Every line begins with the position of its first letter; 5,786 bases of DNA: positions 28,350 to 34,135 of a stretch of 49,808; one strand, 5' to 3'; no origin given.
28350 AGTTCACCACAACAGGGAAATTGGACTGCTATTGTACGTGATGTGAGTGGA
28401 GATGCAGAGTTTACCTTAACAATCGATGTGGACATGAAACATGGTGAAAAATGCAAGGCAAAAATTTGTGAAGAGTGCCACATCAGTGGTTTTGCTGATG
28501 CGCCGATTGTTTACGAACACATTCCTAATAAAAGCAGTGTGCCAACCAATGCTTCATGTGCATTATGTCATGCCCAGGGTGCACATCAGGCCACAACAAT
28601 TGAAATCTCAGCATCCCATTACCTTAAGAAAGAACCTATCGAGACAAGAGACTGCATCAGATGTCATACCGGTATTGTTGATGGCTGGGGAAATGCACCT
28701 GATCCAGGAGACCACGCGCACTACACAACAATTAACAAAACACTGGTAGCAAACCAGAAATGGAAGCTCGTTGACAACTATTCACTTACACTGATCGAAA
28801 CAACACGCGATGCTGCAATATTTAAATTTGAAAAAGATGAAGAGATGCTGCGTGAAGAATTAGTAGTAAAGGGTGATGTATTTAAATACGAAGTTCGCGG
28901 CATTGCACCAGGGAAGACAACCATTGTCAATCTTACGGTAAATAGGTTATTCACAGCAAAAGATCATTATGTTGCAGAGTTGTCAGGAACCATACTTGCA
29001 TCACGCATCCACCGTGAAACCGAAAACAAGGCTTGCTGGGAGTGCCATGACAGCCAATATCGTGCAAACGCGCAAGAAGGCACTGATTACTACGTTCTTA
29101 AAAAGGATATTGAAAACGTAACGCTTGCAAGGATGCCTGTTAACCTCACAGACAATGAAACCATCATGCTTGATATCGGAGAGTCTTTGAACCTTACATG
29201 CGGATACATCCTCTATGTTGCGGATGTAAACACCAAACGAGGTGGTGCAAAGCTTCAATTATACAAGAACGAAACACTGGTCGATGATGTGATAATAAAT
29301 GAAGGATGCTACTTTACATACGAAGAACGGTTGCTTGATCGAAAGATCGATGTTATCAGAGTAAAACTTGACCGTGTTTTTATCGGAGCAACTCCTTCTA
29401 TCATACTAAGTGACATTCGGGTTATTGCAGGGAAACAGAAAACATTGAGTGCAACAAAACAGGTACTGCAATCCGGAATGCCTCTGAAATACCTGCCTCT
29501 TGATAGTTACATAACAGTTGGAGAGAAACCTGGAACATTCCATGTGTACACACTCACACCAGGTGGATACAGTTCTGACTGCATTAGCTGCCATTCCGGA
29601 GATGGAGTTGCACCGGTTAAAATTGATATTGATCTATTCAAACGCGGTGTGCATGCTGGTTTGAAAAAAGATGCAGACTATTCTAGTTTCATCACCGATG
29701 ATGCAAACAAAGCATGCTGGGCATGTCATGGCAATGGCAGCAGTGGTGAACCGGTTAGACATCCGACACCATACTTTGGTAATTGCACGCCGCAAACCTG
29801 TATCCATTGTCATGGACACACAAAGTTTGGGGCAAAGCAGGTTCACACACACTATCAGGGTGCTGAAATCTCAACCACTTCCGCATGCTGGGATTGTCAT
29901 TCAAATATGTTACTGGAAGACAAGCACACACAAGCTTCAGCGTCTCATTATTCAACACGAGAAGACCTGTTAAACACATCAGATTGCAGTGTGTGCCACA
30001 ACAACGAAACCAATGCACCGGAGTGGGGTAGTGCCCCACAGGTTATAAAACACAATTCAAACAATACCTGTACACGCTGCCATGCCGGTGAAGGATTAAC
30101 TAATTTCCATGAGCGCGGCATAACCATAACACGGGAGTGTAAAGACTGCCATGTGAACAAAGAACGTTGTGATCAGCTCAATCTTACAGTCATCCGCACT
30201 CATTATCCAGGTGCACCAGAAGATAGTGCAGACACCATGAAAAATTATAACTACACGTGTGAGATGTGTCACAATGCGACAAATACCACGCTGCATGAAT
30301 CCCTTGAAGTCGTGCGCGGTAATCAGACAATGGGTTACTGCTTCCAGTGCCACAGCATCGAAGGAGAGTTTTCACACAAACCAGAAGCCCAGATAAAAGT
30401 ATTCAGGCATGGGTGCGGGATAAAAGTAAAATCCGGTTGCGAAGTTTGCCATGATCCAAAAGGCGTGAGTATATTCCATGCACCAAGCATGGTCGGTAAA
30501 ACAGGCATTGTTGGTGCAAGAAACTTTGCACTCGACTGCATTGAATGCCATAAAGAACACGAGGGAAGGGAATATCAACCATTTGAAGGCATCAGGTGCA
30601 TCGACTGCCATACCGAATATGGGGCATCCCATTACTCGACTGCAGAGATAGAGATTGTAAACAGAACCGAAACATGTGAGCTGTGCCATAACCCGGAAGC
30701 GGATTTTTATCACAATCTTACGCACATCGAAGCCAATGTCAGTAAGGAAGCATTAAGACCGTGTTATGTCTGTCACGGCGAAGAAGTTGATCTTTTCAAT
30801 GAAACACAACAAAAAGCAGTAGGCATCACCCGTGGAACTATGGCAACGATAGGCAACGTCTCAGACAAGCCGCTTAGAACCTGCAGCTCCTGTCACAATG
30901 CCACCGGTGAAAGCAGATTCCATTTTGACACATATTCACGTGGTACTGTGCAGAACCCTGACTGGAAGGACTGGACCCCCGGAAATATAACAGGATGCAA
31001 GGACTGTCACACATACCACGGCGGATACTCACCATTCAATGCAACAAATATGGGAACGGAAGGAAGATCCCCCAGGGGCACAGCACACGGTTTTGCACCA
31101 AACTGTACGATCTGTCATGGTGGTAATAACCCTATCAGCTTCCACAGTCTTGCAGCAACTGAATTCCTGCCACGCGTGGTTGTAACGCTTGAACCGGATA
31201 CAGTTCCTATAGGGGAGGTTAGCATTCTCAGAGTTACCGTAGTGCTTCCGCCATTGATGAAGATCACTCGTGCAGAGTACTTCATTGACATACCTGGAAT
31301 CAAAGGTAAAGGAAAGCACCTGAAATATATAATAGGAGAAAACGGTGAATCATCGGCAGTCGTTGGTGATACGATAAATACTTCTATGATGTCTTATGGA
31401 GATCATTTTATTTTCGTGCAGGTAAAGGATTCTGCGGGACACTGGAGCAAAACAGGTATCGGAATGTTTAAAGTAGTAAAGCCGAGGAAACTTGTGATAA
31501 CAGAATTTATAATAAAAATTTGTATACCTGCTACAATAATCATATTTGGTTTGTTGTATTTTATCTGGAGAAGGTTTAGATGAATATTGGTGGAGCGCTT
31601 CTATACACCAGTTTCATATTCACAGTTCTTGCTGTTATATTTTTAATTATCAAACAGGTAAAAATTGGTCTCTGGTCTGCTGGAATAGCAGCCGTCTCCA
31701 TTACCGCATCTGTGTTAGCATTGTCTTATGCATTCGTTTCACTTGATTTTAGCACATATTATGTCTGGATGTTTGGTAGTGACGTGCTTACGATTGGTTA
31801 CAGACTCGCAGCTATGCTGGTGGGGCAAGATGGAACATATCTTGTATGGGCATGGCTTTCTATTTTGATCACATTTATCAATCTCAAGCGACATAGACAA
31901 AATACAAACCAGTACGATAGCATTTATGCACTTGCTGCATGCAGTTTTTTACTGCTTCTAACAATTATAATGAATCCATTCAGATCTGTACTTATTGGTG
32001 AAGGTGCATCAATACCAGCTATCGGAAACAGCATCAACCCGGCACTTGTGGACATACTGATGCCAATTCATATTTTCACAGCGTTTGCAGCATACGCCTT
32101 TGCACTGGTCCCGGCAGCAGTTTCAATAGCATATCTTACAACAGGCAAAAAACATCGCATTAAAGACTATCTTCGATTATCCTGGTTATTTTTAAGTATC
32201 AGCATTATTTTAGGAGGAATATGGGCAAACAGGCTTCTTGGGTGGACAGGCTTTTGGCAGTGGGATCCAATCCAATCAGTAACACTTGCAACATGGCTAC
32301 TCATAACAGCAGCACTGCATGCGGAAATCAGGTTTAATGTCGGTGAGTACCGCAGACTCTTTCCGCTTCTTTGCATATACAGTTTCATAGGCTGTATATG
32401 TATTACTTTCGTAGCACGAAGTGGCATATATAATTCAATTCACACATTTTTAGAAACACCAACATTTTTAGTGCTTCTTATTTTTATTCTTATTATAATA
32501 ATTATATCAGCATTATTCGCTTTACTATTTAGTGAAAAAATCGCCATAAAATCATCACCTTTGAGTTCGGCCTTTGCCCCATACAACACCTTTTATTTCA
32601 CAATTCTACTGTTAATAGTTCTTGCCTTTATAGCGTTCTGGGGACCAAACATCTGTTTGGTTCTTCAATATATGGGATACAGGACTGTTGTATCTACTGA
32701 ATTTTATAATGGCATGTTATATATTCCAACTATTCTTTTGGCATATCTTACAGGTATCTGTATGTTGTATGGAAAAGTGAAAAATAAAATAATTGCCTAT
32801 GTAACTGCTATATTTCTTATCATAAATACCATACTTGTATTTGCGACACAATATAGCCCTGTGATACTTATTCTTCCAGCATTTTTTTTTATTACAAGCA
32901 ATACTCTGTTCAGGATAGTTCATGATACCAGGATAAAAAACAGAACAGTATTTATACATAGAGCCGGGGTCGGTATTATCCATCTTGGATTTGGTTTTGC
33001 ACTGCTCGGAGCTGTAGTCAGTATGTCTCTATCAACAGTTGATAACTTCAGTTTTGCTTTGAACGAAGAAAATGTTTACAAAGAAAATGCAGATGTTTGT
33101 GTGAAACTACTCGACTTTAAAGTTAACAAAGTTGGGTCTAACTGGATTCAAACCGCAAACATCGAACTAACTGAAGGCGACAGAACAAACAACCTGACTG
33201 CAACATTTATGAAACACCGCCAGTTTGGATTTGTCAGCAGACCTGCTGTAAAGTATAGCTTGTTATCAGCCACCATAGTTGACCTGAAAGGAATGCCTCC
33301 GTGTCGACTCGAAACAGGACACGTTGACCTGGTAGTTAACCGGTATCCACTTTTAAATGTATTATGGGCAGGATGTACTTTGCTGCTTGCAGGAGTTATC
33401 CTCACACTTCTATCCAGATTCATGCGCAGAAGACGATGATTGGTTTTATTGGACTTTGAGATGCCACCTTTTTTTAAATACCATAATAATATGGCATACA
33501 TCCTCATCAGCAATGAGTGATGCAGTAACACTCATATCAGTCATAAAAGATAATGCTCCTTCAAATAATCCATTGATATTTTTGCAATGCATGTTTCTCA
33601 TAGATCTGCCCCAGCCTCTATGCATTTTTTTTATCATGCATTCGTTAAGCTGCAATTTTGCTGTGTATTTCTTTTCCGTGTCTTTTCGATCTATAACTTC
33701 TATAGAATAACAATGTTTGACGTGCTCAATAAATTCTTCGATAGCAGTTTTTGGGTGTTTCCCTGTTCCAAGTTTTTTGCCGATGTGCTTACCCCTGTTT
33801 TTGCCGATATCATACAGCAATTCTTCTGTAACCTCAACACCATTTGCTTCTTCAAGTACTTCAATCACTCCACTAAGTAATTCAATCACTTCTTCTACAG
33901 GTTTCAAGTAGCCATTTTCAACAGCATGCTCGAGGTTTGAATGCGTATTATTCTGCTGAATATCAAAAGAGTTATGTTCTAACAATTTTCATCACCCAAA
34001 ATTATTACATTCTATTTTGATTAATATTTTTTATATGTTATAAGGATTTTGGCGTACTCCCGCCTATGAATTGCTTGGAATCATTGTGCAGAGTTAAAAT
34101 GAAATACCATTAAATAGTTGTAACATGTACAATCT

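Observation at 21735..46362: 25-kb multiheme cytochrome island: 8 cytochrome genes, 90 canonical CxxCH motifs, with its own ccmF and signal peptidase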

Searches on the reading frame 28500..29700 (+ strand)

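Call 16: search_solved_structures(query=window:28500-29700:+, max_evalue=1, show_alignments=2)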
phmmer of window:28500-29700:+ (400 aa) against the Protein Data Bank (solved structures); distinct sequences matched with E-value up to 1: 0.

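Call 37: search_solved_structures(query=A3, max_evalue=10, show_alignments=2)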
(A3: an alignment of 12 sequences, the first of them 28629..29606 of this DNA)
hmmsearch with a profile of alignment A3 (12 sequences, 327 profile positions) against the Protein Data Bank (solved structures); distinct sequences matched with E-value up to 10: 9.
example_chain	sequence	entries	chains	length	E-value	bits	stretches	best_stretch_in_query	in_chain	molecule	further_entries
3u2g_A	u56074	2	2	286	4.6e-07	32.6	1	173-268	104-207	S-layer protein MA0829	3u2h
1tmc_A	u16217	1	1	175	0.8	12.1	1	142-187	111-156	CLASS I HISTOCOMPATIBILITY ANTIGEN (HLA-AW68)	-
1hsb_A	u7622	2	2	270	1.5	11.1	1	142-187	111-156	MHC class I antigen | CLASS I HISTOCOMPATIBILITY ANTIGEN (HLA-Aw68)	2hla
4hwz_A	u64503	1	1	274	1.6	11.1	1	142-187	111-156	HLA class I histocompatibility antigen, A-68 alpha chain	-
6ei2_A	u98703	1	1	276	1.6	11.1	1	142-187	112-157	HLA class I histocompatibility antigen, A-68 alpha chain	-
6pbh_A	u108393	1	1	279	1.6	11.1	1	142-187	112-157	HLA class I histocompatibility antigen, A-68 alpha chain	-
9wt9_A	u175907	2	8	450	1.6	11.1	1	2-23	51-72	Cytochrome c,Multiheme cytochrome c selenoprotein mutant (MccSep U325A) | Cytochrome c,Multiheme cytochrome c selenoprotein (MccSep)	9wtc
9wt8_A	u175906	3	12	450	1.6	11.1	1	2-23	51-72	Cytochrome c,Multiheme cytochrome c selenoprotein (MccSep)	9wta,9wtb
2kjq_A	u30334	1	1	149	1.8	10.9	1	15-76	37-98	DnaA-related protein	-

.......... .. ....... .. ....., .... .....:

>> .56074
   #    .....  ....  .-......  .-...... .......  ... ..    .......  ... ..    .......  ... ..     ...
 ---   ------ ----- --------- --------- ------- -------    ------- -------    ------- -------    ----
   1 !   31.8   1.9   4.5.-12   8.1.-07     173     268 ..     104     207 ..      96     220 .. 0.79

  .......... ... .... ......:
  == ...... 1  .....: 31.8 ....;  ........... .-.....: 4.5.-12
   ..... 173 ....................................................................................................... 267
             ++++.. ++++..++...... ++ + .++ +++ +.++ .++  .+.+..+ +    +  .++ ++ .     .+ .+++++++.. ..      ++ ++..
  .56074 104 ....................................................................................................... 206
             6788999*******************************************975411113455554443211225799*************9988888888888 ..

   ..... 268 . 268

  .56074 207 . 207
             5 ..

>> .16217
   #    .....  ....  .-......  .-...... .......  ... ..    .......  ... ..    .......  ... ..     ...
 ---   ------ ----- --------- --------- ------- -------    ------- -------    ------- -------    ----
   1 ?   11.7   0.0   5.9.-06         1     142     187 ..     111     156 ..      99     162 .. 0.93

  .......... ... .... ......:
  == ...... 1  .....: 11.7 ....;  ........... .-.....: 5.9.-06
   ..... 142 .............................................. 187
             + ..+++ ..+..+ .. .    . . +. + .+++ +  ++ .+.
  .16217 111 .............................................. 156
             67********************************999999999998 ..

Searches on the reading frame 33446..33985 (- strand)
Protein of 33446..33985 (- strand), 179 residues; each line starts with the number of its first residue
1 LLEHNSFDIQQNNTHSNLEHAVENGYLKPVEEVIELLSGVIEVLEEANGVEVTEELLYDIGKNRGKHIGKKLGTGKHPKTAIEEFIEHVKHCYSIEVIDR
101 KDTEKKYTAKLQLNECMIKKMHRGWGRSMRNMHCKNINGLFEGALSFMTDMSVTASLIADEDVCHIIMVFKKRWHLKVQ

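Call 4: search_protein_families(library=pfam, proteins=[window:33446-33985:-], max_evalue=0.01)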
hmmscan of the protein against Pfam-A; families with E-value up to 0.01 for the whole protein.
window:33446-33985:- (179 aa): 0 families

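Call 21: search_protein_families(library=pfam, proteins=[window:33446-33985:-], max_evalue=10)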
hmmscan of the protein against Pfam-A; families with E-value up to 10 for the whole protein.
window:33446-33985:- (179 aa): 1 family
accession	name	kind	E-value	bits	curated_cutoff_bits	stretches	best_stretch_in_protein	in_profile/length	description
PF14196.11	ATC_hydrolase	-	0.015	16.5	28.1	1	42-134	18-112/145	L-2-amino-thiazoline-4-carboxylic acid hydrolase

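Call 27: search_protein_families(library=ncbifam, proteins=[window:33446-33985:-], max_evalue=0.1)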
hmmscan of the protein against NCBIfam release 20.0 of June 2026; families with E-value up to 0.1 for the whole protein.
window:33446-33985:- (179 aa): 0 families

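Call 46: search_protein_families(library=pfam, alignment_id=A5, max_evalue=1)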
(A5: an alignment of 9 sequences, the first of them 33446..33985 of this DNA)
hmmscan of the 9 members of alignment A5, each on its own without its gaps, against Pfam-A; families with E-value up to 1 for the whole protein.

A. member 1, window:33446-33985:- (179 aa): 1 family
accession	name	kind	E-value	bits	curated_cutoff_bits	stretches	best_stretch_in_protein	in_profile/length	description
PF14196.11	ATC_hydrolase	-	0.015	16.5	28.1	1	42-134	18-112/145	L-2-amino-thiazoline-4-carboxylic acid hydrolase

B. families by the number of members that match (of 9 scanned): 6 families
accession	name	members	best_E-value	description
PF14196.11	ATC_hydrolase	2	0.00023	L-2-amino-thiazoline-4-carboxylic acid hydrolase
PF02830.23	V4R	1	0.0019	V4R domain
PF05643.16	GNA1162-like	1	0.013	Putative lipoprotein GNA1162-like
PF06972.17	GIP1_N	1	0.033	GBF-interacting protein 1 N-terminal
PF05361.17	PP1_inhibitor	1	0.059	PKC-activated protein phosphatase-1 inhibitor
PF12631.12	MnmE_helical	1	0.089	MnmE helical domain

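Call 47: search_solved_structures(query=A5, max_evalue=10, show_alignments=1)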
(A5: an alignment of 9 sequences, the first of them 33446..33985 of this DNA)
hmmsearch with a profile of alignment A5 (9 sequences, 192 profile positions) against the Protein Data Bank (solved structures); distinct sequences matched with E-value up to 10: 0.
